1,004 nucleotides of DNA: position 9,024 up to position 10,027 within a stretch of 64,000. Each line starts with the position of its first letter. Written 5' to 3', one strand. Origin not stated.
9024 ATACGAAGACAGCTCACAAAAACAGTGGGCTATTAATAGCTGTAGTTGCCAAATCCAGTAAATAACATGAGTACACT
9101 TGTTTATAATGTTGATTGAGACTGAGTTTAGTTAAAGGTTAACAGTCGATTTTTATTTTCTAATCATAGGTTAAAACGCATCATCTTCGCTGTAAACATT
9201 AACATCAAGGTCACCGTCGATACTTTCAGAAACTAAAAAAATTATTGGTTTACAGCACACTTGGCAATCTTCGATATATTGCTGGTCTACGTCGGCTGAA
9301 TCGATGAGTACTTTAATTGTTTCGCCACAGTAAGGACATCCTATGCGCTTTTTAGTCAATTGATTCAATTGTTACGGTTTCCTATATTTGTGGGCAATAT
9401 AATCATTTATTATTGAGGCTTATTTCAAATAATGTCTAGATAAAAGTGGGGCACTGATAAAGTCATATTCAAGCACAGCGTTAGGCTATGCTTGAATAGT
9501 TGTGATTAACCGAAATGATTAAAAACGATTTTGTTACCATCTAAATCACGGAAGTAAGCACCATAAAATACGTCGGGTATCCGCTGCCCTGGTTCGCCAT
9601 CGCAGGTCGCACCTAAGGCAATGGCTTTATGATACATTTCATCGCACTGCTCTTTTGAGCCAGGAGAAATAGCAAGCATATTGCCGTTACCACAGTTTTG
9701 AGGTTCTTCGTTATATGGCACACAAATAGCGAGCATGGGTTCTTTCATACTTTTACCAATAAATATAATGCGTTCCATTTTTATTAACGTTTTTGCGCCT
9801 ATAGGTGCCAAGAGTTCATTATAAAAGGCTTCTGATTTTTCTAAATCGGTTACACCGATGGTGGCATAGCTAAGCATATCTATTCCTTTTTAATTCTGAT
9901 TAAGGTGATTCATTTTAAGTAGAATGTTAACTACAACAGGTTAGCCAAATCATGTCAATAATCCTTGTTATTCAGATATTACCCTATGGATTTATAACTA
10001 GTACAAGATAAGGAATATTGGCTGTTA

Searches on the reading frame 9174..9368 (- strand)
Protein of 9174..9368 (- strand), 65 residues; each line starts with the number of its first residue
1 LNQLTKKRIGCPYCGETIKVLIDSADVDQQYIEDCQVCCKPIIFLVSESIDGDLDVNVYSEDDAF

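Call 8: search_protein_families(library=pfam, proteins=[window:9174-9368:-])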
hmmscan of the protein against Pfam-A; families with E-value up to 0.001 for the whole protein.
window:9174-9368:- (65 aa): 1 family
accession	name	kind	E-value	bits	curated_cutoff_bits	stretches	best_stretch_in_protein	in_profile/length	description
PF14255.11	Cys_rich_CPXG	-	5.9e-19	68.2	25.2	1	9-58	1-51/52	Cysteine-rich CPXCG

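Call 47: find_encoding_contigs(protein=window:9174-9368:-, flank=3000, max_places=10)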
Protein window:9174-9368:- (65 aa): 3 contigs read that carry it; 1 place shown.
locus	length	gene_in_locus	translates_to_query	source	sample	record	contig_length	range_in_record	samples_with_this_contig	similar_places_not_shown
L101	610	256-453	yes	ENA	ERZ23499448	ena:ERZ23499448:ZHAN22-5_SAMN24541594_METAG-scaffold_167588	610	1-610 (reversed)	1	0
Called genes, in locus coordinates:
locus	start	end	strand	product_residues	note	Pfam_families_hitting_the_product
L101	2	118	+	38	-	?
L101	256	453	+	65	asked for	PF14255:Zn_ribbon_21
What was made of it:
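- Tried and rejected: It returned only an unrelated 610-nt contig (call 47).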

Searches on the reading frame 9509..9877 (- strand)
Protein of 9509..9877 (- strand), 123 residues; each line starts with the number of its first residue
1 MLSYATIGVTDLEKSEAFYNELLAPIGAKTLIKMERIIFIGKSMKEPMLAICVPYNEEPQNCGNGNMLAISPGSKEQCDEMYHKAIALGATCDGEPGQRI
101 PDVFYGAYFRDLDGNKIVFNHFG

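Call 8: search_protein_families(library=pfam, proteins=[window:9509-9877:-])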
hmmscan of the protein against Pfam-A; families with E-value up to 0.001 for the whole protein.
window:9509-9877:- (123 aa): 1 family
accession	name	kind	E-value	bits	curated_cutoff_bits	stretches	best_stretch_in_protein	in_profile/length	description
PF00903.31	Glyoxalase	-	2.5e-05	25.1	20.6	1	3-119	3-121/121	Glyoxalase/Bleomycin resistance protein/Dioxygenase superfamily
